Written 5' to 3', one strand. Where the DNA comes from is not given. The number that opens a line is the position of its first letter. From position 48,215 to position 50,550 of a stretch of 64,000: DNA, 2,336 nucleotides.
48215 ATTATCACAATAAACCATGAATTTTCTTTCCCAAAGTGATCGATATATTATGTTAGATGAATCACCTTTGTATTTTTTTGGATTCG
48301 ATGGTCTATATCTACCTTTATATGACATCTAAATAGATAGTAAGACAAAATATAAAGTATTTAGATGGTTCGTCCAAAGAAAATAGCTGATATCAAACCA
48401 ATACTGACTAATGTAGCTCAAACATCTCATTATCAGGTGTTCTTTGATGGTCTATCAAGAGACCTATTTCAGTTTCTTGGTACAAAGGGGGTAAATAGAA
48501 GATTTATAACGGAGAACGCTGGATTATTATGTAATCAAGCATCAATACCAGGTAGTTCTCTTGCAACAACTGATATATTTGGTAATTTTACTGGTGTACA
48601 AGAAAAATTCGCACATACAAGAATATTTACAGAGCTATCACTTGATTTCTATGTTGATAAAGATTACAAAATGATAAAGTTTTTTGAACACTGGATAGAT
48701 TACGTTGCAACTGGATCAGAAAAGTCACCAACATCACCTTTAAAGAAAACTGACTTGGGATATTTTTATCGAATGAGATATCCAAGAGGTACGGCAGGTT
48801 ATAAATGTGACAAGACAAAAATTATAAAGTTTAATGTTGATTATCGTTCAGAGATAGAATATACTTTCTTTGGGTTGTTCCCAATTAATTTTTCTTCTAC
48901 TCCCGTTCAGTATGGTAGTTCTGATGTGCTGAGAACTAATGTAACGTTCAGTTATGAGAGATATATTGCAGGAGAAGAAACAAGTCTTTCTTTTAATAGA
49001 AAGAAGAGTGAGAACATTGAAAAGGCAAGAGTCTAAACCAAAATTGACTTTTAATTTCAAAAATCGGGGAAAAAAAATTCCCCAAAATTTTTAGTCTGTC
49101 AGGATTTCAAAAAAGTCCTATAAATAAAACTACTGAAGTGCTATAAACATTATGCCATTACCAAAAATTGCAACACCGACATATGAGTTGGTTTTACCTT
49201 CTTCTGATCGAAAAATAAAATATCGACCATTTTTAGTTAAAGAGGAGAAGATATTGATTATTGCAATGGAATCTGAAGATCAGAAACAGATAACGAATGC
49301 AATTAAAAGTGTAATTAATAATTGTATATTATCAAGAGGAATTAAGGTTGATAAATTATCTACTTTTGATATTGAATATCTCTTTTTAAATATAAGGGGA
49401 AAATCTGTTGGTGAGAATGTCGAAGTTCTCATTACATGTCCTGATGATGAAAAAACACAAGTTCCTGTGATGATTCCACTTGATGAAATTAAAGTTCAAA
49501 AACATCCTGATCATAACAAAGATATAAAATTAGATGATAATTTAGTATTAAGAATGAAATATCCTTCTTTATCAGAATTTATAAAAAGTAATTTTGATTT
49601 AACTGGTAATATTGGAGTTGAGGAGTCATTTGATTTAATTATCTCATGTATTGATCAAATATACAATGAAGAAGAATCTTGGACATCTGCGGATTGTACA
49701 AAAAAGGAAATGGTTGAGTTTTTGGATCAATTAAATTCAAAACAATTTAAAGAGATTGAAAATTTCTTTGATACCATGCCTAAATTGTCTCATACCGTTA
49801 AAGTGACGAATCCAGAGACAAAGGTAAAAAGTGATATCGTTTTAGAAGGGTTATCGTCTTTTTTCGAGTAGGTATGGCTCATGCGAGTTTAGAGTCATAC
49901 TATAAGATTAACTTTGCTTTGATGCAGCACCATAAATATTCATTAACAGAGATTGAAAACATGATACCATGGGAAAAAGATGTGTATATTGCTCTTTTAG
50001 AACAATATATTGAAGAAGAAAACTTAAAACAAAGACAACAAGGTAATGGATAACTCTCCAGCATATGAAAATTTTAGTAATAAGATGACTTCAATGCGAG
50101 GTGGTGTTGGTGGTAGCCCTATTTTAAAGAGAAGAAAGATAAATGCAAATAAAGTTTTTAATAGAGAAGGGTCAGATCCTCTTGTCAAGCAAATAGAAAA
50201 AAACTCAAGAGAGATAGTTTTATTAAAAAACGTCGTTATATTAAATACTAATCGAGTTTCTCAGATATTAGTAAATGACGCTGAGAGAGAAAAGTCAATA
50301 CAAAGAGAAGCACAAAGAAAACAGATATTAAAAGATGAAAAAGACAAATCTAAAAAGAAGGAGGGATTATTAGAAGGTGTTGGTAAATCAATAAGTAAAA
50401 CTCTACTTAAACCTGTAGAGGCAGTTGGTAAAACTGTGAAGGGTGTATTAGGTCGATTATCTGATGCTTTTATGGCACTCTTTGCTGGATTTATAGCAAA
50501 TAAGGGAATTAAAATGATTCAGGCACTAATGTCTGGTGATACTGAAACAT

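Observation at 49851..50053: Textbook -1 ribosomal frameshift cassette fusing gp26 to gp51 just ahead of tape-measure-like genes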

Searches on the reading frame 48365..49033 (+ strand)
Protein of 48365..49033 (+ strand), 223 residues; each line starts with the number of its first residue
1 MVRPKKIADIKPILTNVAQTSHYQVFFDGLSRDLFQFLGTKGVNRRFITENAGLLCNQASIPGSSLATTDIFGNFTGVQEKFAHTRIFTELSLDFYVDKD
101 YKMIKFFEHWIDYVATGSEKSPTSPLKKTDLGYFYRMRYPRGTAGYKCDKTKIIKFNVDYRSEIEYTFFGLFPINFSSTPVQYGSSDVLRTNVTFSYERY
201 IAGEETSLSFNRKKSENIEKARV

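Call 3: search_protein_families(library=pfam, proteins=[window:48365-49033:+], max_evalue=0.01)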
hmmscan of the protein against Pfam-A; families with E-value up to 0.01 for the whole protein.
window:48365-49033:+ (223 aa): 1 family
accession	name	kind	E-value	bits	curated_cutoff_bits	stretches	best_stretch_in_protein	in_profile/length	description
PF23849.1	Phage_TTP_2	-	8.4e-18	65.4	27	1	47-201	19-169/177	Phage tail tube protein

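Call 4: search_protein_families(library=phrogs, proteins=[window:48365-49033:+], max_evalue=0.001)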
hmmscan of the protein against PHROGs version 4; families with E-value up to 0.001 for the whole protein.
window:48365-49033:+ (223 aa): 2 families
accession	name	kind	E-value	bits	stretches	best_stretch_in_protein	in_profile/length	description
phrog_45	-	tail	3.9e-35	122.6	1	16-208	90-264/350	tail tube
phrog_3629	-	tail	2.5e-05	24.6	0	53-114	77-136/313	tail tube protein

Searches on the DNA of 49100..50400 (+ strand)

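Call 5: search_dna_similar(query=window:49100-50400:+, collection=phages, mode=distant, max_rows=40)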
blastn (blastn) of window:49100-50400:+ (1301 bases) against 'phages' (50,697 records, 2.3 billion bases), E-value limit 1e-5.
Records with a match: 430; places in all: 430; records where one place covers at least 80% of the query: 0.
Best place of each record, by identity: 80-90% 13; 60-80% 417.
By first word of the organism name: Synechococcus 337; Cyanophage 58; Prochlorococcus 22; Marine 8; Methylophilales 4; Pelagibacter 1.
By host as written in the record: - 176; Synechococcus 96; Synechococcus sp. 38; Synechococcus sp. WH7803 21; Synechococcus sp. WH8102 20; Synechococcus sp. WH 7803 10; Synechococcus sp. MW02 8; Synechococcus sp. WH8109 5; and 25 more.
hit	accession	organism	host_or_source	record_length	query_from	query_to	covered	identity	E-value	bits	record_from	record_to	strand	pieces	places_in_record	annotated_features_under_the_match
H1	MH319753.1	Marine virus AG-345-F15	single cell amplified by WGA-X; seawater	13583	15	929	70%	74.2%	2e-157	563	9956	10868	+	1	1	record has no annotation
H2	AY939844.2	Prochlorococcus phage P-SSM2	Prochlorococcus sp. NATL1A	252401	7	932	71%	73.3%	2e-150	538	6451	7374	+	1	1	gp26: baseplate hub subunit | gp51: gp51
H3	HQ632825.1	Prochlorococcus phage P-SSM5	Prochlorococcus marinus NATL2A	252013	7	932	71%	73.3%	2e-150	538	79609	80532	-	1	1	hypothetical protein | base plate hub assembly catalyst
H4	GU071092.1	Prochlorococcus phage P-SSM2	-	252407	7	932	71%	73.3%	2e-150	538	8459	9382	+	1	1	gp26 | base plate hub assembly catalyst gp51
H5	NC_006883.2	Prochlorococcus phage P-SSM2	Prochlorococcus sp. NATL1A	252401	7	932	71%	73.3%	2e-150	538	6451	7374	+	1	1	gp26: baseplate hub | gp51: baseplate hub assembly catalyst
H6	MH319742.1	Marine virus AG-345-E15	single cell amplified by WGA-X; seawater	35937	18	949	72%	72.1%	3e-136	491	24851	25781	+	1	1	record has no annotation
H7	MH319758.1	Marine virus AG-345-O18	single cell amplified by WGA-X; seawater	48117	10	942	72%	71.9%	2e-131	476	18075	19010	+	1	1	record has no annotation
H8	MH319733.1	Marine virus AG-345-E02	single cell amplified by WGA-X; seawater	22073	18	932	70%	73.2%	4e-147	527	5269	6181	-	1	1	record has no annotation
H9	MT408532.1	Synechococcus phage SynMITS9220M01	Synechococcus sp. MIT S9220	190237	18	942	71%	71.4%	2e-119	435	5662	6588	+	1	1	baseplate hub subunit | putative baseplate hub assembly catalyst | hypothetical protein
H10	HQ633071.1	Synechococcus phage S-SKS1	Synechococcus sp. WH7803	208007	51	932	68%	74.2%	5e-158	563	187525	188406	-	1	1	hypothetical protein (x2)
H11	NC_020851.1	Synechococcus phage S-SKS1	Synechococcus sp. WH7803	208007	51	932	68%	74.2%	5e-158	563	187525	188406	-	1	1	baseplate hub | baseplate hub assembly catalyst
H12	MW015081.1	Synechococcus phage S-SRM01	Synechococcus sp. KCZYC6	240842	53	929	67%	73.8%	2e-149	535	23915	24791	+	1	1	baseplate protein | hypothetical protein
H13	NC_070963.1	Synechococcus phage S-SRM01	Synechococcus sp. KCZYC6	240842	53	929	67%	73.8%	2e-149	535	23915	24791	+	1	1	baseplate hub | baseplate hub assembly catalyst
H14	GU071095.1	Synechococcus phage S-SM2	Synechococcus sp. WH8017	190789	22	934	70%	70.3%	4e-109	401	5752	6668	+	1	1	gp26: baseplate hub subunit | hypothetical protein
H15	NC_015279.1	Synechococcus phage S-SM2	Synechococcus sp. WH8017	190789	22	934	70%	70.3%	4e-109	401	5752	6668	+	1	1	gp26: baseplate hub | baseplate hub assembly catalyst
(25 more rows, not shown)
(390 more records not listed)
